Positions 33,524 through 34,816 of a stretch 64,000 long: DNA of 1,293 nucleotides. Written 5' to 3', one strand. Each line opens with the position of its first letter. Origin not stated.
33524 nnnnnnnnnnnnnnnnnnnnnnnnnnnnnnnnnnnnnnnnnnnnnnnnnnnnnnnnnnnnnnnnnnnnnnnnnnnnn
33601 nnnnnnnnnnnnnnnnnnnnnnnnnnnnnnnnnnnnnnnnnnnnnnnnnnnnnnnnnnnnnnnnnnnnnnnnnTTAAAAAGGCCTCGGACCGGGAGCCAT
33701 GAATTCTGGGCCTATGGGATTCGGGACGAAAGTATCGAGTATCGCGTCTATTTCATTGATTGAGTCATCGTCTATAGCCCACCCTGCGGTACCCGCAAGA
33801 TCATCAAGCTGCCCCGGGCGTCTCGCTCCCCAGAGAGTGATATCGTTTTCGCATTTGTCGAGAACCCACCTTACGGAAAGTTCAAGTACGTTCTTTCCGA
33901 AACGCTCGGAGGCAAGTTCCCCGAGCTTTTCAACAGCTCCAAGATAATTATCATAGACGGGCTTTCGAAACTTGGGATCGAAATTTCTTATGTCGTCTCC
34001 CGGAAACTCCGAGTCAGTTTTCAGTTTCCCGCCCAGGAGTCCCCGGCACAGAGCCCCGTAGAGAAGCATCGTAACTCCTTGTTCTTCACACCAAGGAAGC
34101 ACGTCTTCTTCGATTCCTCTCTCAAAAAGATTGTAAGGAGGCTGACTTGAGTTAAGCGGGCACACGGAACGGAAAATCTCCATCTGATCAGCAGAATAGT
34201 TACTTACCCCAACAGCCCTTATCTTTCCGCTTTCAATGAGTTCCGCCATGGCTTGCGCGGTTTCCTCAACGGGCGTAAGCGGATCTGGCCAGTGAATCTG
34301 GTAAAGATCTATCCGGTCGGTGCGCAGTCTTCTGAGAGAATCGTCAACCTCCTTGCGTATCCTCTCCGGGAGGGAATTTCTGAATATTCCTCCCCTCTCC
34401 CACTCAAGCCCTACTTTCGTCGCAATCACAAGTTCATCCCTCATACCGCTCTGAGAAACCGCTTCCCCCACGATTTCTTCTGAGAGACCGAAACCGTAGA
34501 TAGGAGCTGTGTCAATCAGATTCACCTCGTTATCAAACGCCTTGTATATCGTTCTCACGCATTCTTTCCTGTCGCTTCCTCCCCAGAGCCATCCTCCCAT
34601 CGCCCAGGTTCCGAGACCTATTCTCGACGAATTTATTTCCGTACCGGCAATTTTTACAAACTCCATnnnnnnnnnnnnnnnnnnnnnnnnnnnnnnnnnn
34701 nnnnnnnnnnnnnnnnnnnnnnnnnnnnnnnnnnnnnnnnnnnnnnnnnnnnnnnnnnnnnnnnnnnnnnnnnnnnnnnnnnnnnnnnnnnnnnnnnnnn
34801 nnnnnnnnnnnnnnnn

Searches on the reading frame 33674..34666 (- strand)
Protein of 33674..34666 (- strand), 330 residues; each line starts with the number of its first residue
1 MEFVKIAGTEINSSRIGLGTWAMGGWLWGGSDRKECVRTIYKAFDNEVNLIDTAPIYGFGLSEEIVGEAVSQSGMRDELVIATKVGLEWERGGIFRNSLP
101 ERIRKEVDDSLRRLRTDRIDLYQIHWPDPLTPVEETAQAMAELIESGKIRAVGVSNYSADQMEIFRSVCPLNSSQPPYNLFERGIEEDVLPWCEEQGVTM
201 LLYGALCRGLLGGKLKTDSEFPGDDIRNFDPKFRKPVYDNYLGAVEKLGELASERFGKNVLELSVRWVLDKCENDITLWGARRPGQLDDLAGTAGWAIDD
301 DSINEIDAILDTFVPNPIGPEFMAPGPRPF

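Call 49: list_cluster_members(proteins=[window:33677-34666:-, window:41425-42387:-, window:37230-37778:+, window:39967-40896:-, window:31618-32916:+, window:38775-39128:+, window:37985-38782:+])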
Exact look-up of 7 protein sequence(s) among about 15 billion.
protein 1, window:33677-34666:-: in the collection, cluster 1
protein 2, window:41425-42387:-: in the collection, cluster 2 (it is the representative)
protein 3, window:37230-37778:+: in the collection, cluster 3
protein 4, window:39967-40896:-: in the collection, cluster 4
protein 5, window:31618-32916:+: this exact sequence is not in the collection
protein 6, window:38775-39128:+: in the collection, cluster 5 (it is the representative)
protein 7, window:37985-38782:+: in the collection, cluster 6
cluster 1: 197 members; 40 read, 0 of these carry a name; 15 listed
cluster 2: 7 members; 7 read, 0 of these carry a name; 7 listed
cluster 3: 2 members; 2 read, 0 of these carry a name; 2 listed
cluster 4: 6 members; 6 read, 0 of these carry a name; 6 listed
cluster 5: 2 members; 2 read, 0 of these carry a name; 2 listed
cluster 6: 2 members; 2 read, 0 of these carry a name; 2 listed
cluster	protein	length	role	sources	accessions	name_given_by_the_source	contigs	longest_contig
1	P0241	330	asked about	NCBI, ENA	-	-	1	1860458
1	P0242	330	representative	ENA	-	-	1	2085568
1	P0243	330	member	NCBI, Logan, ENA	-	-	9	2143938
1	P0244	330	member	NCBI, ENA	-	-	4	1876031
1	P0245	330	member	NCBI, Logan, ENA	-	-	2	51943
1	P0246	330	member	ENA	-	-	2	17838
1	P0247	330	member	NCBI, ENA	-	-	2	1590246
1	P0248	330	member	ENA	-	-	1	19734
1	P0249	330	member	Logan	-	-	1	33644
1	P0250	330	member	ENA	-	-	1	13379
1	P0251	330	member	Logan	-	-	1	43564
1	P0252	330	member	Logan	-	-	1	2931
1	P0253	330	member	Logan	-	-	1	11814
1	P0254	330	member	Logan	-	-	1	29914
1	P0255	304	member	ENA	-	-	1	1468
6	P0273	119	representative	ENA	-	-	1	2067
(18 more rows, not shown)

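Call 66: find_encoding_contigs(protein=window:33674-34666:-, flank=1000, max_places=4)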
Protein window:33674-34666:- (330 aa): no gene with exactly this product is on record in the collection.

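Call 87: find_encoding_contigs(protein=P0273, flank=3000, max_places=3)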
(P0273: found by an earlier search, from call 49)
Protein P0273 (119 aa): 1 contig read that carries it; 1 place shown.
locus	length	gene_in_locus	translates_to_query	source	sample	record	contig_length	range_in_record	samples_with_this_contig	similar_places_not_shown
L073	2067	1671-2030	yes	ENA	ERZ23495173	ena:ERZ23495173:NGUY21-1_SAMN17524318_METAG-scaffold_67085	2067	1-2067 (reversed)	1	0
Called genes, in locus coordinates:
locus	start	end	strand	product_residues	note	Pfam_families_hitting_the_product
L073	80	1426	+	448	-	PF00271:Helicase_C, PF09369:MZB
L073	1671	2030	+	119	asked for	-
